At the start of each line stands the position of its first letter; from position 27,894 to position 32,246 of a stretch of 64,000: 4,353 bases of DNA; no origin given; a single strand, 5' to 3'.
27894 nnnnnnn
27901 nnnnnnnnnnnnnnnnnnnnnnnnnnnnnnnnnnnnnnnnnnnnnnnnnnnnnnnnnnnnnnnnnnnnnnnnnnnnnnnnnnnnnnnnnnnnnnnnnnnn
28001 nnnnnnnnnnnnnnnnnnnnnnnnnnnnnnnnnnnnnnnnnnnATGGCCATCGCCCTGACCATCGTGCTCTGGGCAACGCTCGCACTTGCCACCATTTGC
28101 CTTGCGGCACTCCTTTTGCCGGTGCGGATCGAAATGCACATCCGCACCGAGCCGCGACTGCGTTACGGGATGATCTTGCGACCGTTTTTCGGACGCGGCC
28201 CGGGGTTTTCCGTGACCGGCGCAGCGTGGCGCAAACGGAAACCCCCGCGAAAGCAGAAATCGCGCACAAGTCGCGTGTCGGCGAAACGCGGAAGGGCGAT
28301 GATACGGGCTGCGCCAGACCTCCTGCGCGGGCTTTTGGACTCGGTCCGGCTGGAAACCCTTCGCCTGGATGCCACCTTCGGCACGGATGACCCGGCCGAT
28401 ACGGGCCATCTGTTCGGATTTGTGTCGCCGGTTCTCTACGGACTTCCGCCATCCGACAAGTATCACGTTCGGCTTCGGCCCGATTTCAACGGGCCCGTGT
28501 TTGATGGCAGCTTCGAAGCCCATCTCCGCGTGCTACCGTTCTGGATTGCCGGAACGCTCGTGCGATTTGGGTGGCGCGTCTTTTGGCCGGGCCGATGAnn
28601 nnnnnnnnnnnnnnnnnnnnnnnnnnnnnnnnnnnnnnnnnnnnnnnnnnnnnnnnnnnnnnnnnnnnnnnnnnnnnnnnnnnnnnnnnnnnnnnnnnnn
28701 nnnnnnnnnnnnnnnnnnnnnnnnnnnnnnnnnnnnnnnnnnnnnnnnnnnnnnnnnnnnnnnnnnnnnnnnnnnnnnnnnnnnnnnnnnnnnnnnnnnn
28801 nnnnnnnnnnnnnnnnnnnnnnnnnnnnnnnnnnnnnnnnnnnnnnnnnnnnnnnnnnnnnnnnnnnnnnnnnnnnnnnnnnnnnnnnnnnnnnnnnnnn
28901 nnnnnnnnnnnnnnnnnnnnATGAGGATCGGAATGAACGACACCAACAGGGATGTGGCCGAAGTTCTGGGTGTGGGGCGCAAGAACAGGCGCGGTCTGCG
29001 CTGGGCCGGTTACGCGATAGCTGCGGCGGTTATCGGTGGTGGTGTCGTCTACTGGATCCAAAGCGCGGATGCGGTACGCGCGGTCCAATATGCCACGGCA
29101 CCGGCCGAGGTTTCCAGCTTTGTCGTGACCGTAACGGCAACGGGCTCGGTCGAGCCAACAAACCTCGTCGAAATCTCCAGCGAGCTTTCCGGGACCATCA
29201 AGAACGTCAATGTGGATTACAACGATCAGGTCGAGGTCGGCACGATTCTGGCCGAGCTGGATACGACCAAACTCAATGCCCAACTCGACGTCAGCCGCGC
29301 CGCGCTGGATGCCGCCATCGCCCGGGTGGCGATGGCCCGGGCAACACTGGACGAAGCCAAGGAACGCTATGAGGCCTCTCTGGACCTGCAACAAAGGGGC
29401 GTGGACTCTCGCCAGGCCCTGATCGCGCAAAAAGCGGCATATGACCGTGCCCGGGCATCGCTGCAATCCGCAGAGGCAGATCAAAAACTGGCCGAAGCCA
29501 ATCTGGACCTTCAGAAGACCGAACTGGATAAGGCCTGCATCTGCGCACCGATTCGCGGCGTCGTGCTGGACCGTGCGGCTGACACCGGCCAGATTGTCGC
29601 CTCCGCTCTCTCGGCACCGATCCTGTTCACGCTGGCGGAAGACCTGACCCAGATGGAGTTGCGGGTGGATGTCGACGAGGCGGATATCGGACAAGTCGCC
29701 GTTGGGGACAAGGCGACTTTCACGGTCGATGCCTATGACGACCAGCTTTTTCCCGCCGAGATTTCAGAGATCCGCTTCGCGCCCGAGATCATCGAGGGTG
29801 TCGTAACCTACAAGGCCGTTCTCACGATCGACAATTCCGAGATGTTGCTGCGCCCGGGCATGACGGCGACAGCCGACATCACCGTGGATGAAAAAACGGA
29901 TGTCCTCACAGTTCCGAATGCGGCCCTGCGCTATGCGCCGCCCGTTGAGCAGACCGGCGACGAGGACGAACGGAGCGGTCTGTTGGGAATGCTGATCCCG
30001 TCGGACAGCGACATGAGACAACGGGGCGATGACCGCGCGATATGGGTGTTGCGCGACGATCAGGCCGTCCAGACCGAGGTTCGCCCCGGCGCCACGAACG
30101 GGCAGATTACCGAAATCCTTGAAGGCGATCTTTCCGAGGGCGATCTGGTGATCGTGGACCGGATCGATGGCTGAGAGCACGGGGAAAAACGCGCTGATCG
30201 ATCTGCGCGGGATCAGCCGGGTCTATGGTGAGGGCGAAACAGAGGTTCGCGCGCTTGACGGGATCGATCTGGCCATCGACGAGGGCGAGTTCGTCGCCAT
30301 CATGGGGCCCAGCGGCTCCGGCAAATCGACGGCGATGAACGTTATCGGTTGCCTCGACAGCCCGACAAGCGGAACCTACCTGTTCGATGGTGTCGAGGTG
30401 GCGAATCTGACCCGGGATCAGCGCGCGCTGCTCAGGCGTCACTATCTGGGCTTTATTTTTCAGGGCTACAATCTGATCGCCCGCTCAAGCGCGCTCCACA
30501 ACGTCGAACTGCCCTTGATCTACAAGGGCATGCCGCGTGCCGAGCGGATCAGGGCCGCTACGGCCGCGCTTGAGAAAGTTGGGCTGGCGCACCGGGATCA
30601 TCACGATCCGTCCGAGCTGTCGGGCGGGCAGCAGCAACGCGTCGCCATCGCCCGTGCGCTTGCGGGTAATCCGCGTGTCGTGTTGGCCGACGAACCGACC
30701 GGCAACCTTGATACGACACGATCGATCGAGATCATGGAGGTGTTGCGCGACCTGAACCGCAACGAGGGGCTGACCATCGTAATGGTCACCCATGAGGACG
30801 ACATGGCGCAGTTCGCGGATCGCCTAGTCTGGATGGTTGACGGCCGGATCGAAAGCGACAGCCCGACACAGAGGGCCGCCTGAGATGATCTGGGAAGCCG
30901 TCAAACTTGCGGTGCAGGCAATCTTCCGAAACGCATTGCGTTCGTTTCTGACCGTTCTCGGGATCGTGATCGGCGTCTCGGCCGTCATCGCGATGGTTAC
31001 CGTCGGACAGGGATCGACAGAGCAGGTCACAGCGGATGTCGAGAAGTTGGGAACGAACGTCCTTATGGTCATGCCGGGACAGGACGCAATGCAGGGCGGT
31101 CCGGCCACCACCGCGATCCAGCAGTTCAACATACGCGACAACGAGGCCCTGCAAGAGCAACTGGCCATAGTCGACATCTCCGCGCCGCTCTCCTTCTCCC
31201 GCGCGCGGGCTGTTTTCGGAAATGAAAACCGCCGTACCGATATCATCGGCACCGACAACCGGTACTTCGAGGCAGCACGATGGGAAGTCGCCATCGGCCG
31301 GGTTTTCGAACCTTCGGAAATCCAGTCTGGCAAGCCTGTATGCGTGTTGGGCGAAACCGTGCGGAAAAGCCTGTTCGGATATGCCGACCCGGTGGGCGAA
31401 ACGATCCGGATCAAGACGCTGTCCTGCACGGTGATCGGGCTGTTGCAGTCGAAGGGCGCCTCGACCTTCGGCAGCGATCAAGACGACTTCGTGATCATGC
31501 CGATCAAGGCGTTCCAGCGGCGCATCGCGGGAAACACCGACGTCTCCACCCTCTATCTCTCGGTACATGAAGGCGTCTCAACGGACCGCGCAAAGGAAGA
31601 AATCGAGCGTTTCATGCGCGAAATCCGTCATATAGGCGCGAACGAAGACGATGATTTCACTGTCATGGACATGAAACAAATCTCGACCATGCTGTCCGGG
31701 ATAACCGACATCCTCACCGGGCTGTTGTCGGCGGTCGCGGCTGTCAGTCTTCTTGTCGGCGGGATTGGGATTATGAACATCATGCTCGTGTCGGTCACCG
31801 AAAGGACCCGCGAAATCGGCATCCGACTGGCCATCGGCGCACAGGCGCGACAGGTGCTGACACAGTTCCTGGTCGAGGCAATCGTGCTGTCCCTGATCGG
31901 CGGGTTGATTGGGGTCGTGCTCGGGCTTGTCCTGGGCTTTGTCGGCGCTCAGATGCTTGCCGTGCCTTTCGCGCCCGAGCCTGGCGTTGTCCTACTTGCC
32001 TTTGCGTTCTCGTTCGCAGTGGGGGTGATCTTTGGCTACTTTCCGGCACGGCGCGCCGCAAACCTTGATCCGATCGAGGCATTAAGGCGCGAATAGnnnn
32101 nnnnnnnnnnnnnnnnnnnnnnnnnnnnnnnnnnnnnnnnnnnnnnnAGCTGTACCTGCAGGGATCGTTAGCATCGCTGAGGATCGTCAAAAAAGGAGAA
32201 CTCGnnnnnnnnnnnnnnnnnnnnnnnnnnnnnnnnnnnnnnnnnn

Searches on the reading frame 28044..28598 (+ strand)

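Call 46: search_protein_families(library=pfam, proteins=[window:28044-28598:+], max_evalue=0.0001)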
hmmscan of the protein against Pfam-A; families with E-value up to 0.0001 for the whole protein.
window:28044-28598:+ (184 aa): 1 family
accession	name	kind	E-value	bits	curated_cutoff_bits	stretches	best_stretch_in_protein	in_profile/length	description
PF11167.13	DUF2953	-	2.2e-09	37.7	22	1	111-155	2-53/53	Protein of unknown function (DUF2953)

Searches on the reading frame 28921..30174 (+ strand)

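Call 46: search_protein_families(library=pfam, proteins=[window:28921-30174:+], max_evalue=0.0001)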
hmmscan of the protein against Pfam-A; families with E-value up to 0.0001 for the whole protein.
window:28921-30174:+ (417 aa): 3 families
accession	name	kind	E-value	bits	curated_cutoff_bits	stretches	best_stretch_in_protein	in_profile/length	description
PF16576.10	HlyD_D23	-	2.1e-19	70.1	30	1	70-316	5-214/214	Barrel-sandwich domain of CusB or HlyD membrane-fusion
PF13437.12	HlyD_3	-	3.7e-13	50.6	22.2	1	208-313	3-106/106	HlyD family secretion protein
PF13533.13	Biotin_lipoyl_2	-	1.3e-06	28.5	29.8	1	83-114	1-32/32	Biotin-lipoyl like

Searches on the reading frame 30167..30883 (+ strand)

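Call 46: search_protein_families(library=pfam, proteins=[window:30167-30883:+], max_evalue=0.0001)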
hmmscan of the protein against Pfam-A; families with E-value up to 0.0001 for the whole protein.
window:30167-30883:+ (238 aa): 3 families
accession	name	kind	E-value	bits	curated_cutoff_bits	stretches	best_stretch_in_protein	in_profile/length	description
PF00005.33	ABC_tran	-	4.7e-31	108.6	25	1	30-178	1-136/137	ABC transporter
PF13304.12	AAA_21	-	7.7e-07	29.9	27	0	148-210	235-299/304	AAA domain, putative AbiEii toxin, Type IV TA system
PF02463.25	SMC_N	-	1.6e-06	28.1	40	0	147-223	133-211/220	RecF/RecN/SMC N terminal domain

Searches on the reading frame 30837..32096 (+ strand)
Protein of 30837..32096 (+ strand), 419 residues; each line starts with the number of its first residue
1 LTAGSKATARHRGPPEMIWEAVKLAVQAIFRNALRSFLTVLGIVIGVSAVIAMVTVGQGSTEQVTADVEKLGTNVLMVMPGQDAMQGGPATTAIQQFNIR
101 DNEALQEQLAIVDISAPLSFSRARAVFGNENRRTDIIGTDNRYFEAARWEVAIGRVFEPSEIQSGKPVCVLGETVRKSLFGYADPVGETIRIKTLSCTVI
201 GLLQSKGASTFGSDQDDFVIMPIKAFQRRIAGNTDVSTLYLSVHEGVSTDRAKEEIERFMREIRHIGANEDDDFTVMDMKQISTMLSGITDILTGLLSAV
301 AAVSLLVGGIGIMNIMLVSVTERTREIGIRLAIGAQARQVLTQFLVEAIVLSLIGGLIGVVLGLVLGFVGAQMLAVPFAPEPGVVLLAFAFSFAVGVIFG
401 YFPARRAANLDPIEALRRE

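Call 31: search_protein_families(library=pfam, proteins=[window:30837-32096:+], max_evalue=0.0001)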
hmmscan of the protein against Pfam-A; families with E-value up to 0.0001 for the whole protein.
window:30837-32096:+ (419 aa): 2 families
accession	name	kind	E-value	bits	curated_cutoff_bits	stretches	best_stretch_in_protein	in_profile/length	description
PF12704.14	MacB_PCD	-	2.3e-50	172.2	27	1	36-258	1-206/207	MacB-like periplasmic core domain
PF02687.27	FtsX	-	2.2e-19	70.1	25.5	1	299-412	2-120/120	FtsX-like permease C-terminal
